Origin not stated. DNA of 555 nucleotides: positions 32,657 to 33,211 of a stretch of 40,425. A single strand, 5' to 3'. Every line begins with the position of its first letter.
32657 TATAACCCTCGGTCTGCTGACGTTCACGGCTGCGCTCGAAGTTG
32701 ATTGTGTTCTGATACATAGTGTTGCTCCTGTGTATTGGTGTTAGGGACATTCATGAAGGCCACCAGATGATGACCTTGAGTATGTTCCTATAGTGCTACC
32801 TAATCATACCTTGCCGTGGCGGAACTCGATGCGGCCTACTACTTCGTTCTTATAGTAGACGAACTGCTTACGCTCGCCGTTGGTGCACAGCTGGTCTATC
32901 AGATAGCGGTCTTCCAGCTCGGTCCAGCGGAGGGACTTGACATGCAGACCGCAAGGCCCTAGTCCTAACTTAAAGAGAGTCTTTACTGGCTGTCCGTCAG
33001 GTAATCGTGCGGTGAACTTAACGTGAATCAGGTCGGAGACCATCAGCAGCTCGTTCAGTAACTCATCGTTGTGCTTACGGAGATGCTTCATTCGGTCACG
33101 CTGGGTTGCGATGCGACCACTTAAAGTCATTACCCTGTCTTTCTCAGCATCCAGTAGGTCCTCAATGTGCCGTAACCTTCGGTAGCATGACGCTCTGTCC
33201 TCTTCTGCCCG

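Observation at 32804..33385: Accessory 193-aa membrane/coiled-coil protein with an in-frame 21-bp x3 tandem repeat, inserted at the gene 1 to gene 1.1 position, which is the T7 primary-origin region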

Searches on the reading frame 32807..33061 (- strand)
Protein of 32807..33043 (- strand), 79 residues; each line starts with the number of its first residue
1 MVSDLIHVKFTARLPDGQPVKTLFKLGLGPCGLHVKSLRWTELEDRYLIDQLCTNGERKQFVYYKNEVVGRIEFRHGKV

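Call 23: find_homologous_proteins(query=window:32807-33043:-, max_evalue=0.01)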
Query seq(79 aa) (79 aa): 8 proteins with E <= 0.01 among 8 candidates.
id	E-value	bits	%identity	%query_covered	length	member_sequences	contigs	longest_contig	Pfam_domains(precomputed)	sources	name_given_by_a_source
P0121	3.2e-45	169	95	100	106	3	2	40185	PF25755.2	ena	-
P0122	2.0e-44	167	95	99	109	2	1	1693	PF25755.2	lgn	-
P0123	1.3e-41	158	91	100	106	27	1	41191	PF25755.2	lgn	-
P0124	1.4e-41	158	91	100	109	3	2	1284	PF25755.2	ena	-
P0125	2.0e-41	157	92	99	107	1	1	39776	PF25755.2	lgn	-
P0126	6.6e-41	155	89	100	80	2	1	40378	PF25755.2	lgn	-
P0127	9.4e-40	152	86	100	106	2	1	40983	PF25755.2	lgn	-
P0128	5.0e-33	130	89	82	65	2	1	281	PF25755.2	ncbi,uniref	ncbi:hypothetical protein, partial [Pseudomonas aeruginosa]|uniref:hypothetical protein n=1 Tax=Pseu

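Call 35: search_protein_representatives(protein=window:32807-33043:-)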
Query: 79 residues. Proteins with E-value up to 0.001 (for the whole library): 102; up to 1e-10: 44; up to 1e-30: 2. The best 102 are listed.
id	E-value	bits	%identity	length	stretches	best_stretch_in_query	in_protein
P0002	5.4e-47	173.2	99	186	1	1-79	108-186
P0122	6.3e-45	166.6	95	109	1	1-78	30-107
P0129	3.5e-26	106.9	67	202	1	3-78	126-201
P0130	1.5e-24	101.7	65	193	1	3-76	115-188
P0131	1.2e-23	98.9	60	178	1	3-75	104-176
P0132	1.8e-21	91.9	58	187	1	3-78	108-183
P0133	1.5e-20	89.0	58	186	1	2-75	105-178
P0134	7.7e-20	86.7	58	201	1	3-74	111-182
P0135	2.9e-18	81.7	54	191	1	3-78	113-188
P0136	7.5e-18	80.4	49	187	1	2-77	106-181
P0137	7.8e-18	80.3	51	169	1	2-75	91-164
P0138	1.2e-17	79.8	49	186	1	2-77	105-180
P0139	1.5e-17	79.5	57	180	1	6-74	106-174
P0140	1.7e-17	79.3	59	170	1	5-73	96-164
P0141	2.7e-17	78.6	51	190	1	3-75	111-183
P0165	2.2e-12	63.0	51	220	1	4-74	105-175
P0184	1.4e-06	44.5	44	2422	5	4-44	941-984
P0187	2.5e-06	43.7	58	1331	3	19-36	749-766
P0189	3.3e-06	43.3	45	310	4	16-49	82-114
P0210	9.1e-05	38.7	34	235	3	14-53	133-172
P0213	1.2e-04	38.4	43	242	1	4-73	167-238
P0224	5.5e-04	36.2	34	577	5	12-39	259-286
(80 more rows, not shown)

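Call 48: search_protein_families(library=pfam, proteins=[P0184, P0187, P0189, P0210, P0224, P0213, P0165], max_evalue=0.01)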
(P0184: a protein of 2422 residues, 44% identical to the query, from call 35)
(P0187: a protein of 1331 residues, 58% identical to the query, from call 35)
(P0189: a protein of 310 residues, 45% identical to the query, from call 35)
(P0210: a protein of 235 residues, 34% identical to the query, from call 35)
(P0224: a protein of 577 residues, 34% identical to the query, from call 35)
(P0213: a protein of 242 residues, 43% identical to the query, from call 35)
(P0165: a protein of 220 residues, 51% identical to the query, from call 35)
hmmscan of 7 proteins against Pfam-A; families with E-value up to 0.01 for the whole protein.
P0184 (2422 aa): 12 families
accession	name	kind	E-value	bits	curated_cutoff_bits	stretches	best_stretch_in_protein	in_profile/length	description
PF17963.7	Big_9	-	2.3e-51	173.1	23.6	6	1020-1095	2-77/89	Bacterial Ig domain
PF00028.23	Cadherin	-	2.5e-27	95.6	28.8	0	1039-1111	15-93/93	Cadherin domain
PF18957.6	RibLong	-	1.7e-22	80.5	27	0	1048-1093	30-77/93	Long Rib domain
PF13290.12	CHB_HEX_C_1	-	7.9e-12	45.4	22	1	2246-2297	7-59/67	Chitobiase/beta-hexosaminidase C-terminal domain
PF19077.6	Big_13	-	1.8e-11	44.9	27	0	780-810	56-86/102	Bacterial Ig-like domain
PF16184.11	Cadherin_3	-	1.1e-10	41.9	25.5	0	1041-1067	23-51/106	Cadherin-like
PF13287.12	Fn3_assoc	-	2.9e-10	40.5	23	1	2256-2301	7-53/59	Fn3 associated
PF24910.1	Ig_SIBA-E_3rd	-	5.6e-10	39.9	27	0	788-809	63-84/86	Integrin beta-like protein A-E, third Ig-like domain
PF21027.3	Sde0182_C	-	5.8e-06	27.2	27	0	792-816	50-74/83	Cellulose-binding protein Sde0182, C-terminal domain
PF12892.13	FctA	-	0.00046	21.4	22.1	0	705-726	86-107/120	Spy0128-like isopeptide containing domain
PF13530.11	SCP2_2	-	0.00091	20.2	23.2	0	838-869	6-37/105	Sterol carrier protein domain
PF17506.7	DUF5438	-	0.0033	18.2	27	0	911-927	4-20/71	Family of unknown function (DUF5438)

P0187 (1331 aa): 11 families
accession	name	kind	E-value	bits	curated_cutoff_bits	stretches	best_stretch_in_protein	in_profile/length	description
PF12799.13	LRR_4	-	6.5e-65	214.1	27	4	752-791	2-35/44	Leucine Rich repeats (2 copies)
PF13516.12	LRR_6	-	7.2e-51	166.7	23.4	0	366-387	3-24/24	Leucine Rich repeat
PF13855.12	LRR_8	-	4.3e-47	158.1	27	1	587-644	2-55/61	Leucine rich repeat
PF00560.39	LRR_1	-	5.4e-20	67.7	20.6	0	368-382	2-16/23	Leucine Rich Repeat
PF22993.4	SAM_EPH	-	2.4e-18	66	27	0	526-556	30-60/60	Ephrin receptor 1 SAM domain-like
PF07028.16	DUF1319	-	5.8e-15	55.9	28.1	0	1187-1223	57-93/109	Protein of unknown function (DUF1319)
PF23952.1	LRR_EndoS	-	7e-15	55.7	27.9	0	1186-1228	78-116/116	Endo-beta-N-acetylglucosaminidase EndoS LRR domain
PF24758.1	LRR_At5g56370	-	3.9e-14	53.3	27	0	13-76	12-70/227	FBD-associated F-box protein At5g56370, LRR repeats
PF23598.1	LRR_14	-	4.9e-13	49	40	1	911-1081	109-270/353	Leucine-rich repeat region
PF19264.4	DUF5907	-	0.002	18.7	27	0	1224-1257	38-71/80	Repeat of unknown function (DUF5907)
PF03500.18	Cellsynth_D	-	0.0053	17.4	23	0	722-757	37-72/110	Cellulose synthase subunit D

P0189 (310 aa): 1 family
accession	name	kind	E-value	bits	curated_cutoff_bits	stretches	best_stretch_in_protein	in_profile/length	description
PF25755.1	Phage_T3_1_05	-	0.0053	17.1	27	0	83-112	14-43/73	Enterobacteria phage T3 gene 1.05 protein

P0210 (235 aa): 3 families
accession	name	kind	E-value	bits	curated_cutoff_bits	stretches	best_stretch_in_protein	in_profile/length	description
PF25755.1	Phage_T3_1_05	-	4e-05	23.9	27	0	136-163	14-41/73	Enterobacteria phage T3 gene 1.05 protein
PF09151.16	DUF1936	-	0.0011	19.1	25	0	112-130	13-31/34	Domain of unknown function (DUF1936)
PF12160.13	Fibrinogen_aC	-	0.0083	16.5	22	0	47-71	18-40/68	Fibrinogen alpha C domain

P0224 (577 aa): 1 family
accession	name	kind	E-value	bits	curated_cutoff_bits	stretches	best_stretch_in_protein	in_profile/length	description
PF11142.13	DUF2917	-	0.0018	17.9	25.5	0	232-255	11-34/59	Protein of unknown function (DUF2917)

P0213 (242 aa): 1 family
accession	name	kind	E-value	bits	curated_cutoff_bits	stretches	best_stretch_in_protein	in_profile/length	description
PF25755.1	Phage_T3_1_05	-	1.1e-25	89.8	27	1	168-240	2-72/73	Enterobacteria phage T3 gene 1.05 protein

P0165 (220 aa): 3 families
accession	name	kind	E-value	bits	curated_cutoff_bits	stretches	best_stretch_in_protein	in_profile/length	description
PF25755.1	Phage_T3_1_05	-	2.5e-27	95.1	27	1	106-175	2-71/73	Enterobacteria phage T3 gene 1.05 protein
PF19610.4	DUF6115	-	0.0012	19.6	27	1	15-98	25-109/134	Family of unknown function (DUF6115)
PF19353.4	DUF5930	-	0.0035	16.9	27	1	2-105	51-154/320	Family of unknown function (DUF5930)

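Call 60: predict_structure(alignment_id=A2)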
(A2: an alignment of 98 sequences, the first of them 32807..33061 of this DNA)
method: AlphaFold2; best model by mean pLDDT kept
length: 85 residues; sequences in the alignment: 98
mean_pLDDT: 90.5   pTM: 0.76
mean pLDDT of the five models: 90.5, 90.3, 89.9, 89.0, 89.0
residues with pLDDT >= 90: 69; 70-90: 7; 50-70: 5; < 50: 4
segments of 3 or more residues with pLDDT < 50: 1-3
pLDDT, mean of each block of 10 residues (from residue 1): 58 96 95 93 96 96 95 97 84
secondary structure, 60 per line:
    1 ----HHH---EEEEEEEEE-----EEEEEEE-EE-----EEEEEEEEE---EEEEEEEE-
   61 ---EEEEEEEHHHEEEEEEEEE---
elements in order: E11-19 E25-31 E40-48 E52-59 E64-70 E74-82

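Call 69: fold_search(model_id=the predicted structure, library=viral)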
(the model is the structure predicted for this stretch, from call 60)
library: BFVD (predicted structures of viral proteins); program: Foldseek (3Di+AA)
matches with E <= 10: 1259; with E <= 0.001: 16
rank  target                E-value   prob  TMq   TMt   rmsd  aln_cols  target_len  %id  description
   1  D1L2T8                5.2e-12  1.00  0.91  0.43   1.5        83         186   92  Fusion protein [Klebsiella phage KP32]
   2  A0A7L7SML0            3.1e-08  1.00  0.86  0.39   4.1        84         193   40  (no name in the UniProt tables at hand)
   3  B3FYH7                3.6e-08  1.00  0.85  0.44   1.8        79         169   46  Gp1.05 [Salmonella phage phiSG-JL2]
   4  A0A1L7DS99            3.8e-08  1.00  0.83  0.54   2.9        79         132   44  Uncharacterized protein [Pectobacterium phage PP81]
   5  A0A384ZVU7            1.5e-07  1.00  0.83  0.87   3.7        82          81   41  Uncharacterized protein [Dickeya phage vB_DsoP_JA10]
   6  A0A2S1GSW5            3.8e-07  1.00  0.82  0.30   1.9        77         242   39  Uncharacterized protein [Pectobacterium phage Jarilo]
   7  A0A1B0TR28            8.3e-07  1.00  0.85  0.47   2.2        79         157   32  Uncharacterized protein [Escherichia phage GA2A]
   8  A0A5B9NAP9            1.7e-06  1.00  0.82  0.71   1.0        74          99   31  Uncharacterized protein [Escherichia phage Peacock]
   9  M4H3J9                5.0e-06  1.00  0.78  0.74   3.4        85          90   27  Uncharacterized protein [Pseudomonas phage Phi-S1]
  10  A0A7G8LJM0            6.4e-06  1.00  0.81  0.76   1.4        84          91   30  Uncharacterized protein [Pseudomonas phage Waldo5]
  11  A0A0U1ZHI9            8.8e-06  1.00  0.77  0.82   2.7        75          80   29  Uncharacterized protein [Ralstonia phage phiITL-1]
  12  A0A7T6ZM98            9.8e-06  1.00  0.81  0.62   1.3        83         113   25  Uncharacterized protein [Providencia phage PSTRCR_120]
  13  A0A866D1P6            3.4e-04  1.00  0.71  0.82   1.3        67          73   33  Uncharacterized protein [Aeromonas phage Atoyac15]
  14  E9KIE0                5.2e-04  1.00  0.76  0.50   5.1       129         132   19  Uncharacterized protein [Pseudomonas phage phiIBB-PF7A]
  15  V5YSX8                8.8e-04  1.00  0.74  0.63   6.0        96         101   23  Uncharacterized protein [Pseudomonas phage PPpW-4]
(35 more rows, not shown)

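Call 70: find_encoding_contigs(protein=P0123, flank=700, max_places=3)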
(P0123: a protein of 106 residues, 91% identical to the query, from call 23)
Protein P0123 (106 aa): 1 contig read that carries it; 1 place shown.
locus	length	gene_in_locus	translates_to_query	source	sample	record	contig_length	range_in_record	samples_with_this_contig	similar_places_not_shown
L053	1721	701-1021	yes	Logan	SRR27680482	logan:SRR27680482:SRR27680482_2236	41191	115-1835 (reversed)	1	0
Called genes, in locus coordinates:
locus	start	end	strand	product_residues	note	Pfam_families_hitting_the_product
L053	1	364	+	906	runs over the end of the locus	PF14700:RPOL_N, PF00940:RNA_pol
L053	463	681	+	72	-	-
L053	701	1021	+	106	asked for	PF25755:Phage_T3_1_05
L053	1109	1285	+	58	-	PF08200:Phage_T7_1_1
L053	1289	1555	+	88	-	-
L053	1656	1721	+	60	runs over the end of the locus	?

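Call 86: search_solved_structures(query=A2, max_evalue=10)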
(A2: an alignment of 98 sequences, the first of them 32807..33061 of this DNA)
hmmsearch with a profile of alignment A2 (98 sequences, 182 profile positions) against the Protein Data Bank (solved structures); distinct sequences matched with E-value up to 10: 24.
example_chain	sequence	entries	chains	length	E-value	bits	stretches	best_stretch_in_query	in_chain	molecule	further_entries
6w6l_6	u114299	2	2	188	0.018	18.1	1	15-67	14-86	Calcium load-activated calcium channel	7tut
5c8j_I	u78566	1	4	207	0.063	16.3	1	5-67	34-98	Protein MJ0480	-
6b87_A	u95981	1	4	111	0.083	15.9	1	5-54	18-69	TMHC2_E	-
8gi0_F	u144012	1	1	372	0.2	14.7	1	20-78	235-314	Peroxisomal membrane protein PEX14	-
7jg5_b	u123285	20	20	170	0.36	13.9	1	6-67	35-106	ATP synthase subunit b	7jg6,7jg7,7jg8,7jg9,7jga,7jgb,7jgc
4bgn_A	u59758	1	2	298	0.4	13.7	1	5-74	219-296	VOLTAGE-GATED SODIUM CHANNEL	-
10aw_A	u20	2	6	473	0.4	13.7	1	9-83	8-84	50 kDa outer membrane protein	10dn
7njk_b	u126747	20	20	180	0.41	13.7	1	6-67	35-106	ATP synthase subunit b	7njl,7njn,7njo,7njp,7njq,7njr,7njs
6ykr_F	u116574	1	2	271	0.5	13.4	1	11-76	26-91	Chemotaxis protein MotB, putative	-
9o19_X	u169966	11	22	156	0.62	13.1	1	12-80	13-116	ATP synthase subunit b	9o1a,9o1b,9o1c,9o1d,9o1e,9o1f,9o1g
1gk4_A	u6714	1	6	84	0.63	13.1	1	25-81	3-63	VIMENTIN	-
4q4g_X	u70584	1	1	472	0.72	12.9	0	20-84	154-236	Peptidoglycan endopeptidase RipA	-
4q4t_A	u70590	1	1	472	0.72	12.9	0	20-84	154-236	Peptidoglycan endopeptidase RipA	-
4q4n_A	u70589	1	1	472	0.72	12.9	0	20-84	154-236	Peptidoglycan endopeptidase RipA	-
6ykp_F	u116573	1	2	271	0.73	12.9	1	11-76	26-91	Chemotaxis protein MotB, putative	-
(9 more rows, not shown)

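Call 87: search_protein_families(library=pfam, alignment_id=A2, max_evalue=0.001)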
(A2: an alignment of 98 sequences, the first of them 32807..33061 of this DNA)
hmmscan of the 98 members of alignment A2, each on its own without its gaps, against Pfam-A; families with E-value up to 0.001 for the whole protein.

A. member 1, window:32807-33061:- (85 aa): 1 family
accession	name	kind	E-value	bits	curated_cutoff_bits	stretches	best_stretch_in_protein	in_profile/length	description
PF25755.1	Phage_T3_1_05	-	2.1e-26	92.1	27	1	11-81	2-72/73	Enterobacteria phage T3 gene 1.05 protein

B. families by the number of members that match (of 98 scanned): 6 families
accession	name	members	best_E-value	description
PF25755.1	Phage_T3_1_05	98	2.3e-30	Enterobacteria phage T3 gene 1.05 protein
PF25526.1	LIP-1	1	0.00017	Liprin-alpha-like coiled coil domain 2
PF25762.1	HAUS1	1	0.00025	HAUS augmin-like complex subunit 1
PF06156.18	YabA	1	0.00026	Initiation control protein YabA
PF04859.17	DUF641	1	0.00047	Plant protein of unknown function (DUF641)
PF07888.16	CALCOCO1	1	0.00052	Calcium binding and coiled-coil domain (CALCOCO1) like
